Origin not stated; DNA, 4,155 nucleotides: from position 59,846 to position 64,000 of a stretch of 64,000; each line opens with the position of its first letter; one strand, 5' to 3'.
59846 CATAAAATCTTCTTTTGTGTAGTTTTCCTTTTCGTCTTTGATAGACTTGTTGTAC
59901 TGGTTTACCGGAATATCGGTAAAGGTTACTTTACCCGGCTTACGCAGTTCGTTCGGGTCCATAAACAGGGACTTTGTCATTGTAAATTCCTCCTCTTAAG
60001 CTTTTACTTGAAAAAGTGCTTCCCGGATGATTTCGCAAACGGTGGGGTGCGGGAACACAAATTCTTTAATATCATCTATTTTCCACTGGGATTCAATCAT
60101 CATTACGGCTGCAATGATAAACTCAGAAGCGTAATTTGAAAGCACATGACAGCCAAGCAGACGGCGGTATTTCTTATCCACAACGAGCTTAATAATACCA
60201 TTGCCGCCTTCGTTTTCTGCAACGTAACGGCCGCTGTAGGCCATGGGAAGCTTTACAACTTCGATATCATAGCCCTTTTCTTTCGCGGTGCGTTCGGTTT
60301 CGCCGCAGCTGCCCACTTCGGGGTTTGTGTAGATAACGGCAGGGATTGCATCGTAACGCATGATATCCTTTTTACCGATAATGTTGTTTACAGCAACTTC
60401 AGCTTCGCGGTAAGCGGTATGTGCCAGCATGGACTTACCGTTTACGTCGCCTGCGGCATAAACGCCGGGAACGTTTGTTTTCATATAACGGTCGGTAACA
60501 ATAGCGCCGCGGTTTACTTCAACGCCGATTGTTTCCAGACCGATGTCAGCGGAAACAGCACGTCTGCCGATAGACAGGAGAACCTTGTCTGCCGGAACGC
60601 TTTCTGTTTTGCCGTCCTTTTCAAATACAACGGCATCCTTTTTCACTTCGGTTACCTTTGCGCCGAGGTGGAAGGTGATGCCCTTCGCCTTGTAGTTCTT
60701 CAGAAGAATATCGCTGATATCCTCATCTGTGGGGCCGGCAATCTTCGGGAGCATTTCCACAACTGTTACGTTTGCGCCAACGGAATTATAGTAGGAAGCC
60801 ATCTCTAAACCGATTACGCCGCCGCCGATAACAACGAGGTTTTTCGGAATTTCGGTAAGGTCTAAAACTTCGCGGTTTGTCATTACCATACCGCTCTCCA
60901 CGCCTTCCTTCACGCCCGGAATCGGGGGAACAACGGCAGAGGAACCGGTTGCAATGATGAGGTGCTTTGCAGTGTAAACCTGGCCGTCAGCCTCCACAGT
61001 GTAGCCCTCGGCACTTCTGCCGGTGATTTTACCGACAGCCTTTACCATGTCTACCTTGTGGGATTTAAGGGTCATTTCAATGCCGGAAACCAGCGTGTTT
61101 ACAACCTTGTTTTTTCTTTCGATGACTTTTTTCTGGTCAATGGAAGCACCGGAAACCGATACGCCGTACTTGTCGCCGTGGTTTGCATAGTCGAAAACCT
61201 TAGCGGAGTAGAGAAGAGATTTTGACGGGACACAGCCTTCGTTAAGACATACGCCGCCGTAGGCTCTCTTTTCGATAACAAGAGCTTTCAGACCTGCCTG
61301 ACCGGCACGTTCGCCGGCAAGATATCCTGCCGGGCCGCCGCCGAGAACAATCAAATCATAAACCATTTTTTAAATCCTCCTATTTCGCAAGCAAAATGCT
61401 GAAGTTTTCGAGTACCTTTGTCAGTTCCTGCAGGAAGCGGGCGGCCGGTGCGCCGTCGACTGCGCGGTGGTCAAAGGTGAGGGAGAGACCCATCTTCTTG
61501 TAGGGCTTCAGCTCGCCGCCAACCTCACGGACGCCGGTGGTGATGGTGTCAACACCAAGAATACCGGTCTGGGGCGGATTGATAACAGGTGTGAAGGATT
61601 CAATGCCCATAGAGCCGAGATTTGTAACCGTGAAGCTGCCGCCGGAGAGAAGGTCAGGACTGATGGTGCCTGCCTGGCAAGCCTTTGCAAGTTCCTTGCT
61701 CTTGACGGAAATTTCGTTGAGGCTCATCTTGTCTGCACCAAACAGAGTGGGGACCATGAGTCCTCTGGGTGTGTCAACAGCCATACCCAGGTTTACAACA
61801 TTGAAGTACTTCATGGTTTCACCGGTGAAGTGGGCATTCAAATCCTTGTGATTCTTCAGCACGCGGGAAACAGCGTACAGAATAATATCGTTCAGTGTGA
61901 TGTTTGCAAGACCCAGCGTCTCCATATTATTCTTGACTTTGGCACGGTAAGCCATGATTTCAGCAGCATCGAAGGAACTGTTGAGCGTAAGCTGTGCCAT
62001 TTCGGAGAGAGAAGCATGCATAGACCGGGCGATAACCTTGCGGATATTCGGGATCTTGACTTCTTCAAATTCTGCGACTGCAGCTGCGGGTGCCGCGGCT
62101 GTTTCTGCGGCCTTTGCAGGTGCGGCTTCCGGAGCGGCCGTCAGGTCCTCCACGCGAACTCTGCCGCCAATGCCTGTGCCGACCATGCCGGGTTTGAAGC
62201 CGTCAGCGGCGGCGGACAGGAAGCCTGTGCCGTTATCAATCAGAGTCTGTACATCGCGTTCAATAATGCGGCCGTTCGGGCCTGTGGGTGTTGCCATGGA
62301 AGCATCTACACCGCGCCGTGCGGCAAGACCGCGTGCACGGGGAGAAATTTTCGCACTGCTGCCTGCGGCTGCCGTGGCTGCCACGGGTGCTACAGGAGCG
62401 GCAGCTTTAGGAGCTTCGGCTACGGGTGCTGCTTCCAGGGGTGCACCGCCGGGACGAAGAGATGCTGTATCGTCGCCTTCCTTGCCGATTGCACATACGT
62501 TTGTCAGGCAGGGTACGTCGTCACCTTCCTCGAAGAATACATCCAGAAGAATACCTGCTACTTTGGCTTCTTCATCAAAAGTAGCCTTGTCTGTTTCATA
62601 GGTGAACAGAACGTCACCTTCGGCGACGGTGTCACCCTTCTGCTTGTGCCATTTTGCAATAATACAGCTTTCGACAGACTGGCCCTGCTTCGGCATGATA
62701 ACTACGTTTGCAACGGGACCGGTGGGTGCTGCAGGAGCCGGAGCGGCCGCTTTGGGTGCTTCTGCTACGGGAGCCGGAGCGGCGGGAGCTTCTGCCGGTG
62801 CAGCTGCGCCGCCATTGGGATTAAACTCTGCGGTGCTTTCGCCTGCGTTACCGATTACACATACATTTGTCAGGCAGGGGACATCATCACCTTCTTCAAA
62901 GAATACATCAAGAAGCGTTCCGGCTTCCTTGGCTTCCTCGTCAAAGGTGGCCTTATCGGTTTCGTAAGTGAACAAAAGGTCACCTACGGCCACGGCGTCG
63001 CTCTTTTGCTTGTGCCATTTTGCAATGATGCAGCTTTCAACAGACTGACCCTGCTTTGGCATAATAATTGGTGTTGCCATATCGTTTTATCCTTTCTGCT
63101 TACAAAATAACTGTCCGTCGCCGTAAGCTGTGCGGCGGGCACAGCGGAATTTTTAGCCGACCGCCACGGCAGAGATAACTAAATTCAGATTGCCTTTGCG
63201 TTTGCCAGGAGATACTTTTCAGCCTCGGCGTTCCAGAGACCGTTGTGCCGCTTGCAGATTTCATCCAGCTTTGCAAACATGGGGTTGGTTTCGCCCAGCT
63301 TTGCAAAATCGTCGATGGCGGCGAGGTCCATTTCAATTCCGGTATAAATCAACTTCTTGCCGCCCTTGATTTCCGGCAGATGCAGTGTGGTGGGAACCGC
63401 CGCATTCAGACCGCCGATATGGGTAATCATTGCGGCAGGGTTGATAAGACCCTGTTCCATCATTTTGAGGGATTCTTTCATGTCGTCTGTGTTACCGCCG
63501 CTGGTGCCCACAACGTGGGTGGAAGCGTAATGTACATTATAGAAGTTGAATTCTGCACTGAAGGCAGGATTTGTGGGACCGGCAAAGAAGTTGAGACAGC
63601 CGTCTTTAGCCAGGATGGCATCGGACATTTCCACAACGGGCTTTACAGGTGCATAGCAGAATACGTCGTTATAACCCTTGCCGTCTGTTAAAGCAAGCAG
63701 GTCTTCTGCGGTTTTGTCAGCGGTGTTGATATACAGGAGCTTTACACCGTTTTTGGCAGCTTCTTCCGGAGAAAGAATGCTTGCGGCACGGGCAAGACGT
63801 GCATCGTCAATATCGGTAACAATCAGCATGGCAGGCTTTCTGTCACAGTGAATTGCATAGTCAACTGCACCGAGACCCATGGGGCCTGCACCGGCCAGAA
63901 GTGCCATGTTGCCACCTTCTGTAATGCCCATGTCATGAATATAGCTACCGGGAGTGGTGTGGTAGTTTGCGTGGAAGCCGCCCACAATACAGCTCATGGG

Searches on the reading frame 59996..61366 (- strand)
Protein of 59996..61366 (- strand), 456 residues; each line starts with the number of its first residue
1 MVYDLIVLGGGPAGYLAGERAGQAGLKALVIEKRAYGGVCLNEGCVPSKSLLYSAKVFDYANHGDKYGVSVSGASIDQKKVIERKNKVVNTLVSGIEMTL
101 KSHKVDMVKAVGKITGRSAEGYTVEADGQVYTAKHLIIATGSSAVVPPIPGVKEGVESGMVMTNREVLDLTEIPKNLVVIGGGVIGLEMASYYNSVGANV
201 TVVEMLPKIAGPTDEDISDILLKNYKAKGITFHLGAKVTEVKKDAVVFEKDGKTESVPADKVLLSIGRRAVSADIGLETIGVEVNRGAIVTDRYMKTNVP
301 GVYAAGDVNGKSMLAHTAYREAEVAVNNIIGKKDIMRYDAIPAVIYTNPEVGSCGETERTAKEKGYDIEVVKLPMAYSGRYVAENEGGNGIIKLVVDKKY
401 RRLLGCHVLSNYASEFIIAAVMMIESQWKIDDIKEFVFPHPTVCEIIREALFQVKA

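Call 52: search_protein_families(library=pfam, proteins=[window:59996-61366:-], max_evalue=0.1)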
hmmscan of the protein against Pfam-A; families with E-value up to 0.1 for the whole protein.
window:59996-61366:- (456 aa): 16 families
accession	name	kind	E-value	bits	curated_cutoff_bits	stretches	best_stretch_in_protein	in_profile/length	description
PF07992.20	Pyr_redox_2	-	4.2e-74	250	26.1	1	3-322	1-291/291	Pyridine nucleotide-disulphide oxidoreductase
PF02852.28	Pyr_redox_dim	-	4.5e-28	98.1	25.3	1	341-450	1-109/110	Pyridine nucleotide-disulphide oxidoreductase, dimerisation domain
PF00070.33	Pyr_redox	-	2.5e-20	73.2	22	1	177-245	2-70/82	Pyridine nucleotide-disulphide oxidoreductase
PF13738.12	Pyr_redox_3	-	2.1e-17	63.8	30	2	104-306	97-305/305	Pyridine nucleotide-disulphide oxidoreductase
PF03486.20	HI0933_like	-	4e-12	46.5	50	2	4-35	2-33/244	HI0933-like protein Rossmann domain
PF13450.12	NAD_binding_8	-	1.4e-07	32.1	21.9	2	7-42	1-36/68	NAD(P)-binding Rossmann-like domain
PF01134.28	GIDA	-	3.7e-05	23.4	22.1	0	4-142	1-150/391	Glucose inhibited division protein A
PF00890.30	FAD_binding_2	-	9.5e-05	22.2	20.4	1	4-36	1-33/414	FAD binding domain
PF13434.12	Lys_Orn_oxgnase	-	0.00042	20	21.3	1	117-234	127-247/339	L-lysine 6-monooxygenase/L-ornithine 5-monooxygenase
PF01262.27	AlaDh_PNT_C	-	0.001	19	23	1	174-208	28-62/214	Alanine dehydrogenase/PNT, C-terminal domain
PF12831.13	FAD_oxidored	-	0.0015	18.3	27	1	4-56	1-53/416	FAD dependent oxidoreductase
PF01266.30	DAO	-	0.0033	17.5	27.9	1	177-210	2-35/353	FAD dependent oxidoreductase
PF02737.24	3HCDH_N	-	0.011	16.2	22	1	177-231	2-56/180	3-hydroxyacyl-CoA dehydrogenase, NAD binding domain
PF01593.30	Amino_oxidase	-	0.022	14.5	19.8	0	91-146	205-260/443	Flavin containing amine oxidoreductase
PF01494.25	FAD_binding_3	-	0.025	14.3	22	0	4-35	3-34/349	FAD binding domain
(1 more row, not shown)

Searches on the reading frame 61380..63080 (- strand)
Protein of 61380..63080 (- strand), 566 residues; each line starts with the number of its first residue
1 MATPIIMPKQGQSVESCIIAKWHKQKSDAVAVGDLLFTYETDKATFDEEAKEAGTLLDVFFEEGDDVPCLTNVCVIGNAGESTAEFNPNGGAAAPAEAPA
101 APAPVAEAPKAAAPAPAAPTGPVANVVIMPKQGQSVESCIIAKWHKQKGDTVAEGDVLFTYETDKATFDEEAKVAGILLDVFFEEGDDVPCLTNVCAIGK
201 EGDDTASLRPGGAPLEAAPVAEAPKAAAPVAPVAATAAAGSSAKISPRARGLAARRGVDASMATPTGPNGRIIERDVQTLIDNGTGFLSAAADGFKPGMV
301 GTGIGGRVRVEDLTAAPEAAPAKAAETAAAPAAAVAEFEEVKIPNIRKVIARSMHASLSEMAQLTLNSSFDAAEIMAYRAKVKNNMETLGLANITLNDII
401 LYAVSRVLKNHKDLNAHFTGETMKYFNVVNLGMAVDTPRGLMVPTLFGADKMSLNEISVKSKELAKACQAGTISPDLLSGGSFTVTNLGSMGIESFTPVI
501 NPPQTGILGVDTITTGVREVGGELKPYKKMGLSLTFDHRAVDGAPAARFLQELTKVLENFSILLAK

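Call 52: search_protein_families(library=pfam, proteins=[window:61380-63080:-], max_evalue=0.1)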
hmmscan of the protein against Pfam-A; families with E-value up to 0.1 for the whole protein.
window:61380-63080:- (566 aa): 6 families
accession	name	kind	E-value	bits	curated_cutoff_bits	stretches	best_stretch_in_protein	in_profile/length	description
PF00198.28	2-oxoacid_dh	-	1.2e-68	231.5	23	1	337-564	3-231/232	2-oxoacid dehydrogenases acyltransferase (catalytic domain)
PF00364.28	Biotin_lipoyl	-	7.7e-24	83.8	22.1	2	126-189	2-64/73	Biotin-requiring enzyme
PF02817.22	E3_binding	-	1.8e-11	44.5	23.7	1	244-278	2-36/36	e3 binding domain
PF13533.13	Biotin_lipoyl_2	-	4.4e-05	23.7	29.8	1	140-161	10-31/32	Biotin-lipoyl like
PF14564.11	Membrane_bind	-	0.00036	21.4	25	0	126-167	42-82/110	Membrane binding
PF07831.19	PYNP_C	-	0.018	15.1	27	0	144-173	36-66/75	Pyrimidine nucleoside phosphorylase C-terminal domain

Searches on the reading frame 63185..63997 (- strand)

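Call 52: search_protein_families(library=pfam, proteins=[window:63185-63997:-], max_evalue=0.1)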
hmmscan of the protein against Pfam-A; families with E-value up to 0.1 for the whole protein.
window:63185-63997:- (270 aa): 1 family
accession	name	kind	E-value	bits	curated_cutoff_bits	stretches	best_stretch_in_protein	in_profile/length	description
PF00107.32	ADH_zinc_N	-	1e-10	42.1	31.8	1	39-181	1-128/129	Zinc-binding dehydrogenase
